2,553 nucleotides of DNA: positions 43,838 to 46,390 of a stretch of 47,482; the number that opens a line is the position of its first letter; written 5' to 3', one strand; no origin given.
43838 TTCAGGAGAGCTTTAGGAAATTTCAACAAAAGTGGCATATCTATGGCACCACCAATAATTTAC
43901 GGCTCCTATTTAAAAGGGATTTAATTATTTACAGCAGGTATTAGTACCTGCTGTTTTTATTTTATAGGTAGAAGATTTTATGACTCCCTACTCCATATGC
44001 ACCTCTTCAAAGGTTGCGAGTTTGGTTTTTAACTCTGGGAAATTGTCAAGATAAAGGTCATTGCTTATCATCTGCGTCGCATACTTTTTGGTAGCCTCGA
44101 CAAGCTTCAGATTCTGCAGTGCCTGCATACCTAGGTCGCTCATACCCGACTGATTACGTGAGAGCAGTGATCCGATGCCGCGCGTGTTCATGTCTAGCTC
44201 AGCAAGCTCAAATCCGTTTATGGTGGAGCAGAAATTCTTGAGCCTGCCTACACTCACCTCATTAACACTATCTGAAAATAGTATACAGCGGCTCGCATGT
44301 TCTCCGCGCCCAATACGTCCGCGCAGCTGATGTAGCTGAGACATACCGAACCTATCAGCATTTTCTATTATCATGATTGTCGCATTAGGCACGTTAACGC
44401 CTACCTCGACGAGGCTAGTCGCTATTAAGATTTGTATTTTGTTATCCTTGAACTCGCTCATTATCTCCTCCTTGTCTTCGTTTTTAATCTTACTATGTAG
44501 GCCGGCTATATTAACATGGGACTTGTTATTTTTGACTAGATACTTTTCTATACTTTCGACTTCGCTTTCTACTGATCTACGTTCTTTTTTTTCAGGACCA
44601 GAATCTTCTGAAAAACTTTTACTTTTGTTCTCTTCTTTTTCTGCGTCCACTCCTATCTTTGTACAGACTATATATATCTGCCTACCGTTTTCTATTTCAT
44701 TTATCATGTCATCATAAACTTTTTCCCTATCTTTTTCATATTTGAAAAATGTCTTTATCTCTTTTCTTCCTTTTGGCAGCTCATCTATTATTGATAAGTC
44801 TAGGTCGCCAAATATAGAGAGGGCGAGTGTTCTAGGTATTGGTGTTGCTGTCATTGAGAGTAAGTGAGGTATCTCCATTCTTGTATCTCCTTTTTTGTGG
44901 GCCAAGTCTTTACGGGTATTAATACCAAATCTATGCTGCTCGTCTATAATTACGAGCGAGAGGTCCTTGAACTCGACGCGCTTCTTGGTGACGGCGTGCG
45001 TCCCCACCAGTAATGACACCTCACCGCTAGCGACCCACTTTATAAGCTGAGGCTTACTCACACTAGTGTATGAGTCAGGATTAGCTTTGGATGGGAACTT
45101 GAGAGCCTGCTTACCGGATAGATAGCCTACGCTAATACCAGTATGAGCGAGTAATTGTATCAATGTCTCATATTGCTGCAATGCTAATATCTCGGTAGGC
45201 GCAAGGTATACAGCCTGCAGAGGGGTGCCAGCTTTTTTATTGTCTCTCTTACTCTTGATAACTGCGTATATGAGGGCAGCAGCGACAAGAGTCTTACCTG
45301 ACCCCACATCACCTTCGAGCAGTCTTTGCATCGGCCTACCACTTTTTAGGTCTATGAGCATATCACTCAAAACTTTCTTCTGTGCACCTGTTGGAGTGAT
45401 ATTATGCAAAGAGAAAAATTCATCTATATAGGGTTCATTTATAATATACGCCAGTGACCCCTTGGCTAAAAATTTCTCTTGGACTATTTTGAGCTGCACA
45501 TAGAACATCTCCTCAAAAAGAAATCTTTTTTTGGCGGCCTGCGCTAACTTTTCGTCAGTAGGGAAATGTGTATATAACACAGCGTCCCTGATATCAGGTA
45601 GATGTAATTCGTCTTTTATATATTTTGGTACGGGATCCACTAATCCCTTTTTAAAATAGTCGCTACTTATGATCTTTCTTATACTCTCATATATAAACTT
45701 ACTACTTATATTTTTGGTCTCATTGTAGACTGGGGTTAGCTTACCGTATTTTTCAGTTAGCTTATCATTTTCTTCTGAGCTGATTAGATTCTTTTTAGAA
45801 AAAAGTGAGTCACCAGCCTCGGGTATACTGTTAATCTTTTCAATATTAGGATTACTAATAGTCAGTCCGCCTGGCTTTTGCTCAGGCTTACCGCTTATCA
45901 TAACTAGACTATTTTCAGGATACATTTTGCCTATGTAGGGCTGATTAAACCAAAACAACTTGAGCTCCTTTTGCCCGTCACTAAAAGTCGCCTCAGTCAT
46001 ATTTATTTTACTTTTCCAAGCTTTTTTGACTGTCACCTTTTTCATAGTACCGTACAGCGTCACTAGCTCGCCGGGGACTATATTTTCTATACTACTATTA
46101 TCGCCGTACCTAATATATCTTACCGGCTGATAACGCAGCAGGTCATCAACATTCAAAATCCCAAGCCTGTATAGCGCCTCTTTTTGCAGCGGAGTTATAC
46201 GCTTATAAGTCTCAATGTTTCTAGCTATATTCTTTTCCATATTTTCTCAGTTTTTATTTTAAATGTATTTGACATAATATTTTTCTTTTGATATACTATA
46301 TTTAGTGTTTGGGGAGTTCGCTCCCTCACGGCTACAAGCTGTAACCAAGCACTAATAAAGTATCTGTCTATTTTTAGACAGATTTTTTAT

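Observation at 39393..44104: A 117-bp duplicate of the recG 3' end brackets a 4.5-kb insertion next to a tRNA pair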

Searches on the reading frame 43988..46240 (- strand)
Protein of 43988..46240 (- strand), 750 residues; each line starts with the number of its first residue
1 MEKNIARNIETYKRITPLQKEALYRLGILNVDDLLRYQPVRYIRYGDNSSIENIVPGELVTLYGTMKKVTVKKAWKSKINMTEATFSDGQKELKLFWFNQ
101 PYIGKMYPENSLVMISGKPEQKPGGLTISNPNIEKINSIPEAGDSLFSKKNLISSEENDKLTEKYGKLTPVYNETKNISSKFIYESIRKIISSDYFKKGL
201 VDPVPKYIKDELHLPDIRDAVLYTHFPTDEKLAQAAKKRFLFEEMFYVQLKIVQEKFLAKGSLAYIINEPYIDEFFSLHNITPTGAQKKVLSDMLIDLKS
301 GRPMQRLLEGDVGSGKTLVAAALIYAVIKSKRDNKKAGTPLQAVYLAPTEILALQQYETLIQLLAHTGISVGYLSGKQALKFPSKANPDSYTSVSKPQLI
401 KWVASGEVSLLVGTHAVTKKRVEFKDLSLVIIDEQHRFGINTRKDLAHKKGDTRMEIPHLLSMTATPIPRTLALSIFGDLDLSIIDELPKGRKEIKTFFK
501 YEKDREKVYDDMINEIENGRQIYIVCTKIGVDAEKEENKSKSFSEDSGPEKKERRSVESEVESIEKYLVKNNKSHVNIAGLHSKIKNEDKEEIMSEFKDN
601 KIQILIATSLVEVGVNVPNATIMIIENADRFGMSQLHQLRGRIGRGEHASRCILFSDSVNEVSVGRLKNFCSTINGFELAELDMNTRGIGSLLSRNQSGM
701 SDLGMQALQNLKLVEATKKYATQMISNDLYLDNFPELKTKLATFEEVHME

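Call 7: search_protein_families(library=pfam, proteins=[window:43988-46240:-])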
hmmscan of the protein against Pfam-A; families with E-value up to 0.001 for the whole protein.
window:43988-46240:- (750 aa): 6 families
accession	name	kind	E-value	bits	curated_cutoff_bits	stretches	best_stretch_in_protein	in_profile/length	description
PF00270.35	DEAD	-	7.5e-21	75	26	1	287-471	4-163/167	DEAD/DEAH box helicase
PF00271.37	Helicase_C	-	1.9e-19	70.4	23.5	1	561-645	28-108/110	Helicase conserved C-terminal domain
PF17191.10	RecG_wedge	-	2.1e-16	60.4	23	1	11-138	4-130/162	RecG wedge domain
PF04851.21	ResIII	-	1.2e-10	42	22.5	1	283-467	4-162/164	Type III restriction enzyme, res subunit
PF01336.31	tRNA_anti-codon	-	4.1e-06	27.1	27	1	60-136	1-75/75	OB-fold nucleic acid binding domain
PF22590.2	Cas3-like_C_2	-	2.1e-05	25.2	27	1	564-646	18-104/106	CRISPR-associated nuclease/helicase Cas3, C-terminal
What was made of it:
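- Checked: The right copy is the C-terminus and TAG stop of a 750-aa RecG (43988-46240, minus strand; Pfam RecG_wedge, DEAD and Helicase_C, call 7).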

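Call 9: find_encoding_contigs(protein=window:43988-46240:-, flank=10000, max_places=10)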
Protein window:43988-46240:- (750 aa): 6 contigs read that carry it; 3 places shown.
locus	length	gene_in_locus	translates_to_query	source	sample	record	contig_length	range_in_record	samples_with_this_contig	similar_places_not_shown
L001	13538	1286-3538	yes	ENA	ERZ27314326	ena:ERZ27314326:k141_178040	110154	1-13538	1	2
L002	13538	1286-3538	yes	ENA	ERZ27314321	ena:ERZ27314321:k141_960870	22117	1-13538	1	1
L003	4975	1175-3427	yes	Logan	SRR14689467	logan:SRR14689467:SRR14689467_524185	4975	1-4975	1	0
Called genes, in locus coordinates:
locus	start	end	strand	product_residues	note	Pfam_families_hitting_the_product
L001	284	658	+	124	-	-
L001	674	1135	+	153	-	-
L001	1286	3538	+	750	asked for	PF17191:RecG_wedge, PF01336:tRNA_anti-codon (weak), PF04851:ResIII, PF00270:DEAD, PF00271:Helicase_C, PF22590:Cas3-like_C_2 (faint)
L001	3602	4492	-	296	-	PF00800:PDT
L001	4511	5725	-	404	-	PF00579:tRNA-synt_1b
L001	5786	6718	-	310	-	PF01112:Asparaginase_2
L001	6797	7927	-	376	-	PF02655:ATP-grasp_3 (weak)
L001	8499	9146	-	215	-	PF13177:DNA_pol3_delta2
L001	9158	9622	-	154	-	PF03449:GreA_GreB_N, PF01272:GreA_GreB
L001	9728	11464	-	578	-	PF03717:PBP_dimer, PF00905:Transpeptidase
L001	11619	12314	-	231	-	PF04085:MreC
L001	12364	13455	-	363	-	PF06723:MreB_Mbl, PF00022:Actin (faint), PF00012:HSP70, PF14450:FtsA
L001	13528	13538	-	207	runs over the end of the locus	-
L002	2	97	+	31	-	?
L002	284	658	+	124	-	-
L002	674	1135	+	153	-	-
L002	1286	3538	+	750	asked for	PF17191:RecG_wedge, PF01336:tRNA_anti-codon (weak), PF04851:ResIII, PF00270:DEAD, PF00271:Helicase_C, PF22590:Cas3-like_C_2 (faint)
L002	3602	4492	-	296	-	PF00800:PDT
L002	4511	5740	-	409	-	PF00579:tRNA-synt_1b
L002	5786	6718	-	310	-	PF01112:Asparaginase_2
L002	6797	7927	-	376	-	PF02655:ATP-grasp_3 (weak)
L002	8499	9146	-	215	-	PF13177:DNA_pol3_delta2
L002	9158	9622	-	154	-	PF03449:GreA_GreB_N, PF01272:GreA_GreB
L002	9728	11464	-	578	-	PF03717:PBP_dimer, PF00905:Transpeptidase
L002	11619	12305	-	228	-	PF04085:MreC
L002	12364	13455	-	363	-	PF06723:MreB_Mbl, PF00022:Actin (faint), PF00012:HSP70, PF14450:FtsA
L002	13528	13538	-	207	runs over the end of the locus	-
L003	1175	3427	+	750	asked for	PF17191:RecG_wedge, PF01336:tRNA_anti-codon (weak), PF04851:ResIII, PF00270:DEAD, PF00271:Helicase_C, PF22590:Cas3-like_C_2 (faint)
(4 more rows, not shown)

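Call 10: find_related_loci(query=window:43991-46240:-, collection=genome_contigs, flank=10000)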
Query window:43991-46240:- (750 aa) in genome_contigs; peptide patterns used: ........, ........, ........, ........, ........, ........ (x = any residue, [..] = any of these).
129 stretches matched a pattern; 4 encode a relative of the query (tblastn E <= 1e-3); 4 distinct loci.
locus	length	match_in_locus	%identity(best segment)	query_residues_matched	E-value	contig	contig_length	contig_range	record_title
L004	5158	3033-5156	56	9-750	0e+0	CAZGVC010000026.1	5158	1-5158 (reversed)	MAG TPA_asm: uncultured Candidatus Saccharibacteria bacterium isolate SRP135725_co1_137 genome assembly, contig: NODE_25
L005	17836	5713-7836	56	9-750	0e+0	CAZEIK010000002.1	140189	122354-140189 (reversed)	MAG TPA_asm: uncultured Candidatus Saccharibacteria bacterium isolate SRP257259_co1_270 genome assembly, contig: NODE_93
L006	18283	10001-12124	56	9-750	0e+0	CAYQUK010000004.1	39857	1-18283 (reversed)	MAG TPA_asm: uncultured Candidatus Saccharibacteria bacterium isolate SRP170004_co1_235 genome assembly, contig: NODE_13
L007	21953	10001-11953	33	8-709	1e-105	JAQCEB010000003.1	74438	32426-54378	MAG: Actinomycetota bacterium isolate casp15-mb.97 NODE_412_length_74438_cov_0.948130, whole genome shotgun sequence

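Call 14: find_homologous_proteins(query=window:43991-46240:-, max_evalue=1e-50)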
Query window:43991-46240:- (750 aa): 8000 proteins with E <= 1e-50 among 8000 candidates; the best 120 are listed.
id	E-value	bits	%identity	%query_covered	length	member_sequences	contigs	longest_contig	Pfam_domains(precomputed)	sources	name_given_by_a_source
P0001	0.0e+0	1625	98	100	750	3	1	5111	PF00270.36,PF17191.11,PF00271.38,PF01336.32,PF04851.22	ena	-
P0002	0.0e+0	1378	83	99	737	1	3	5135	PF00270.36,PF17191.11,PF00271.38,PF22590.3,PF04851.22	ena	-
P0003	0.0e+0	1357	82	99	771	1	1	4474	PF00270.36,PF17191.11,PF00271.38,PF04851.22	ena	-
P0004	0.0e+0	1121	68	99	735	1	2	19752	PF00270.36,PF17191.11,PF00271.38,PF22590.3,PF19833.5,PF04851.22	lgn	-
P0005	0.0e+0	1012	64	99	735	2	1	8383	PF00270.36,PF17191.11,PF00271.38,PF01336.32,PF19833.5,PF04851.22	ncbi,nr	ncbi:MAG: ATP-dependent helicase RecG [Patescibacteria group bacterium]|nr:ATP-dependent helicase Re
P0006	1.7e-280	950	60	98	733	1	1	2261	PF00270.36,PF17191.11,PF00271.38,PF01336.32,PF19833.5,PF04851.22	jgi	jgi:ATP-dependent DNA helicase RecG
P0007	6.6e-278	942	58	99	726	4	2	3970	PF00270.36,PF17191.11,PF00271.38,PF01336.32,PF19833.5,PF04851.22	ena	-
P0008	1.8e-273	927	57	99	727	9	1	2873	PF00270.36,PF17191.11,PF00271.38,PF19833.5,PF04851.22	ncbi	-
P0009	3.9e-270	916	57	100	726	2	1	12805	PF00270.36,PF17191.11,PF00271.38,PF19833.5,PF04851.22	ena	-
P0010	1.1e-268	911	56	100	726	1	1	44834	PF00270.36,PF17191.11,PF00271.38,PF19833.5,PF04851.22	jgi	-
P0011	1.4e-263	894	56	100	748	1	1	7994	PF00270.36,PF17191.11,PF00271.38,PF19833.5,PF04851.22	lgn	-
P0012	9.4e-262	888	56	99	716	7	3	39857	PF00270.36,PF17191.11,PF00271.38,PF19833.5,PF04851.22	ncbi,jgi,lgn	jgi:ATP-dependent DNA helicase RecG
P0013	3.6e-261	886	56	99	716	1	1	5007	PF00270.36,PF17191.11,PF00271.38,PF22590.3,PF19833.5,PF04851.22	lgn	-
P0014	8.0e-261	885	56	99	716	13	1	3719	PF00270.36,PF17191.11,PF00271.38,PF19833.5,PF04851.22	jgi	jgi:ATP-dependent DNA helicase RecG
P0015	1.2e-259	881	55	98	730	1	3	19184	PF00270.36,PF17191.11,PF00271.38,PF22590.3,PF19833.5,PF04851.22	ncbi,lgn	-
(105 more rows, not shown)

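Call 16: find_encoding_contigs(protein=P0001, flank=10000, max_places=6)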
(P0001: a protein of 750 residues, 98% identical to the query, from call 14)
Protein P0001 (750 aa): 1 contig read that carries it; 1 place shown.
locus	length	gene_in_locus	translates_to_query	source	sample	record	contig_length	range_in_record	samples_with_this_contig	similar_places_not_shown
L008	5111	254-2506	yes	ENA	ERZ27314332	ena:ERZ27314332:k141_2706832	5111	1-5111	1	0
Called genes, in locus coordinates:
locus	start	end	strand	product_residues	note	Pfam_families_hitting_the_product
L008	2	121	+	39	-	?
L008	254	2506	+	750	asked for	PF17191:RecG_wedge, PF01336:tRNA_anti-codon (weak), PF04851:ResIII, PF00270:DEAD, PF00271:Helicase_C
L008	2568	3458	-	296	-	PF00800:PDT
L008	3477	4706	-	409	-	PF00579:tRNA-synt_1b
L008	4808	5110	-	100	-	?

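Call 17: find_encoding_contigs(protein=P0002, flank=10000, max_places=6)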
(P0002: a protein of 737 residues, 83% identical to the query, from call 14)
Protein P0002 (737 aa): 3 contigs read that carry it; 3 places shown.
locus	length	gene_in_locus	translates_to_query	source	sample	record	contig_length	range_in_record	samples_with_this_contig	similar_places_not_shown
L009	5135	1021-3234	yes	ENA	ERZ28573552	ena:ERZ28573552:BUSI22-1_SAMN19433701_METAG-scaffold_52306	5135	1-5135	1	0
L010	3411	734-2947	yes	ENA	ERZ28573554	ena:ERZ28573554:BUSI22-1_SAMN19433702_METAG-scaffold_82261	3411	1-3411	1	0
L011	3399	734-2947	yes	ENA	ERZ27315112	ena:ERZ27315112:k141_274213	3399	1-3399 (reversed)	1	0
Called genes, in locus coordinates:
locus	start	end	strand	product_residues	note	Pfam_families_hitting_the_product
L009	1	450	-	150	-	?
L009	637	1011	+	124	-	-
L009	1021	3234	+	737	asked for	PF17191:RecG_wedge, PF04851:ResIII, PF00270:DEAD, PF00271:Helicase_C, PF22590:Cas3-like_C_2 (faint)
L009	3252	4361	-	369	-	PF00188:CAP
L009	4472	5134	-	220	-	?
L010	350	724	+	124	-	-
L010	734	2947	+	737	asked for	PF17191:RecG_wedge, PF04851:ResIII, PF00270:DEAD, PF00271:Helicase_C, PF22590:Cas3-like_C_2 (faint)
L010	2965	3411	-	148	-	?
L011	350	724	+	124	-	-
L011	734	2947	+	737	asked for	PF17191:RecG_wedge, PF04851:ResIII, PF00270:DEAD, PF00271:Helicase_C, PF22590:Cas3-like_C_2 (faint)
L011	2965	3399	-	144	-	?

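Call 18: find_encoding_contigs(protein=P0003, flank=10000, max_places=6)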
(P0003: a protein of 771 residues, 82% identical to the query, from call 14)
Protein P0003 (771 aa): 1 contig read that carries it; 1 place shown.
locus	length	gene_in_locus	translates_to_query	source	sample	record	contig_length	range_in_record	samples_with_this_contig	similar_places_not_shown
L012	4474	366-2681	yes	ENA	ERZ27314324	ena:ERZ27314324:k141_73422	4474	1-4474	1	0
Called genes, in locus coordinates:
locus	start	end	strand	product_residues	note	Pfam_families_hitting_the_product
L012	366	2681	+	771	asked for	PF17191:RecG_wedge, PF00270:DEAD, PF04851:ResIII, PF00271:Helicase_C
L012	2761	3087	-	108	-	PF19673:DUF6176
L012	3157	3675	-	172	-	PF27765:UCP032817-like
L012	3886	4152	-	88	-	-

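Call 19: find_encoding_contigs(protein=P0004, flank=10000, max_places=6)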
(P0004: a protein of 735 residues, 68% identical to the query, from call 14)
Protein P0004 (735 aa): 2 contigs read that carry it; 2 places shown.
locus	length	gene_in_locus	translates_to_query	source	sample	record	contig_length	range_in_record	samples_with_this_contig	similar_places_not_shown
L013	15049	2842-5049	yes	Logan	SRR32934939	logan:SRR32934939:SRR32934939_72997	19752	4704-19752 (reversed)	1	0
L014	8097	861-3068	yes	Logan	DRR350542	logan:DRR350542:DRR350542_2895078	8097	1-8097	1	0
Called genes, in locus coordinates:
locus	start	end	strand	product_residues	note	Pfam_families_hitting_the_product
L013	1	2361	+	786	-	?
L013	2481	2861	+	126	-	-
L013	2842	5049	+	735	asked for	PF17191:RecG_wedge, PF04851:ResIII, PF00270:DEAD, PF00271:Helicase_C, PF22590:Cas3-like_C_2 (faint), PF19833:RecG_dom3_C (weak)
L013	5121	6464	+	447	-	PF13393:tRNA-synt_His, PF00587:tRNA-synt_2b, PF03129:HGTP_anticodon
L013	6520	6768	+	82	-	-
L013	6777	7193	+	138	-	PF02130:YbeY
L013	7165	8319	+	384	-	PF11104:PilM_2 (weak), PF14450:FtsA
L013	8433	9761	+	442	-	PF00091:Tubulin, PF12327:FtsZ_C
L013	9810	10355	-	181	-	PF14449:PT-TG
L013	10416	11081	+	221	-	PF02698:DUF218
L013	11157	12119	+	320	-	PF01946:Thi4 (faint), PF00890:FAD_binding_2 (faint), PF01134:GIDA (faint), PF01266:DAO (faint), PF03486:HI0933_like (faint), PF07992:Pyr_redox_2, PF13738:Pyr_redox_3, PF00070:Pyr_redox (weak), +1 more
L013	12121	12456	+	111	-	PF04993:TfoX_N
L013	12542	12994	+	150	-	PF05901:Excalibur (weak)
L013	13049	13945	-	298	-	PF09863:DUF2090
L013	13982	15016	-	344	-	PF00268:Ribonuc_red_sm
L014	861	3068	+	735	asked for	PF17191:RecG_wedge, PF04851:ResIII, PF00270:DEAD, PF00271:Helicase_C, PF22590:Cas3-like_C_2 (faint), PF19833:RecG_dom3_C (weak)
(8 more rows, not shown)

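Call 38: search_protein_families(library=pfam, proteins=[L005:8266-10152:-, L005:11206-11796:-, L005:11798-12232:-, L005:13452-14039:-, L005:14054-15430:-, L005:5184-5717:+, L009:3252-4361:-, L009:4472-5134:-, L012:3157-3675:-, L008:4808-5110:-], max_evalue=0.01)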
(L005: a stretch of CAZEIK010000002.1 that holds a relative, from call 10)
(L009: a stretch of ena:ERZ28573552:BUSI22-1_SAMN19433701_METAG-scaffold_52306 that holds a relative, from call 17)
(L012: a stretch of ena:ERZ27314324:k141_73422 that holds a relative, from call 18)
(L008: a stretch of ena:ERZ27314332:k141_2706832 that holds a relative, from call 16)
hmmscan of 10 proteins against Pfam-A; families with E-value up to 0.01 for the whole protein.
L005:8266-10152:- (628 aa): 14 families
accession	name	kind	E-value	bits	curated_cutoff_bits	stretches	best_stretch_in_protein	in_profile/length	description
PF01434.24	Peptidase_M41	-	2.3e-66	223.7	29.9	1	430-617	2-191/191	Peptidase family M41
PF00004.35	AAA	-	9.5e-46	155.9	21.2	1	216-348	1-130/131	ATPase family associated with various cellular activities (AAA)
PF17862.7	AAA_lid_3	-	6e-14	51.7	27.2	1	371-409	1-39/45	AAA+ lid domain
PF06480.20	FtsH_ext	-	8.4e-07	29.6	25.5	1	27-108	4-81/103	FtsH Extracellular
PF20720.3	nSTAND3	-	3.5e-06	27.2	27.2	1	216-363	20-153/155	Novel STAND NTPase 3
PF07728.20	AAA_5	-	6.6e-05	23.4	22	1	215-336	1-136/139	AAA domain (dynein-related subfamily)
PF06068.19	TIP49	-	0.00012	21.8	23.8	1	214-250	51-89/347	TIP49 P-loop domain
PF13191.12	AAA_16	-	0.00078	20.4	32.6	0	213-235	24-46/167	AAA ATPase domain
PF13521.12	AAA_28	-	0.00092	19.9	27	1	216-251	2-37/164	AAA domain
PF05496.18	RuvB_N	-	0.00097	19.4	27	1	215-283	35-95/159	Holliday junction DNA helicase RuvB P-loop domain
PF13401.12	AAA_22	-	0.0035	18.1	27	0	216-237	8-29/130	AAA domain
PF13671.12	AAA_33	-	0.0051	17.5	27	0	216-263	2-47/143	AAA domain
PF13207.12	AAA_17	-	0.0069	17.1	27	0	219-270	1-51/136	AAA domain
PF13273.12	DUF4064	-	0.0086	16.7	32.1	0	120-169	1-42/102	Protein of unknown function (DUF4064)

L005:11206-11796:- (196 aa): 1 family
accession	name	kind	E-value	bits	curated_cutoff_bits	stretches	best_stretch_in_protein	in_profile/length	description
PF09997.14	DUF2238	-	4.9e-44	150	26.4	1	41-177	3-139/140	Predicted membrane protein (DUF2238)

L005:11798-12232:- (144 aa): 1 family
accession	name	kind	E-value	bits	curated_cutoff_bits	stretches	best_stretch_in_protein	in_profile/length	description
PF08570.15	DUF1761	-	6.2e-18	65.7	31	1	7-136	2-122/123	Protein of unknown function (DUF1761)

L005:13452-14039:- (195 aa): 1 family
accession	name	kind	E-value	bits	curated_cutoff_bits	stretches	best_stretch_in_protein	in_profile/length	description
PF18306.6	LDcluster4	-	1e-27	97.1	26.3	1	10-173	1-148/151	SLOG cluster4 family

L005:14054-15430:- (458 aa): 5 families
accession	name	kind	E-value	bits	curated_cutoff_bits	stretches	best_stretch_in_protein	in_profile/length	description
PF10996.14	Beta-Casp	-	7.4e-36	123.7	27.7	1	246-370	1-119/120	Beta-Casp domain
PF00753.33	Lactamase_B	-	2.5e-14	54.1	22.7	1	18-192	7-161/196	Metallo-beta-lactamase superfamily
PF07521.17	RMMBL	-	2.6e-11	43.8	21.6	1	384-448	1-63/63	Zn-dependent metallo-hydrolase RNA specificity domain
PF16661.11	Lactamase_B_6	-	2e-10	40.8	27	1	21-180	1-161/193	Metallo-beta-lactamase superfamily domain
PF12706.13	Lactamase_B_2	-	2.5e-07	30.9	27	1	29-214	3-176/200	Beta-lactamase superfamily domain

L005:5184-5717:+ (177 aa): 0 families

L009:3252-4361:- (369 aa): 2 families
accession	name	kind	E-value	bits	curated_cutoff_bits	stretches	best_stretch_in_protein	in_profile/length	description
PF00188.32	CAP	-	8.3e-14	52.9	21.1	1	66-184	2-117/117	Cysteine-rich secretory protein family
PF14264.12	Glucos_trans_II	-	0.00063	19.4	30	0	297-359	226-286/317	Glucosyl transferase GtrII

L009:4472-5134:- (220 aa): 1 family
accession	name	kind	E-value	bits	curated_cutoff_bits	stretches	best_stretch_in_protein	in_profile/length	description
PF01471.23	PG_binding_1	-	1.3e-06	28.9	23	1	131-169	3-41/57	Putative peptidoglycan binding domain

L012:3157-3675:- (172 aa): 0 families

L008:4808-5110:- (100 aa): 1 family
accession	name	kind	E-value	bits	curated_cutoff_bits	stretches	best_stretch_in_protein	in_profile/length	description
PF07228.17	SpoIIE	-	0.00048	20.6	25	1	31-98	116-190/192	Stage II sporulation protein E (SpoIIE)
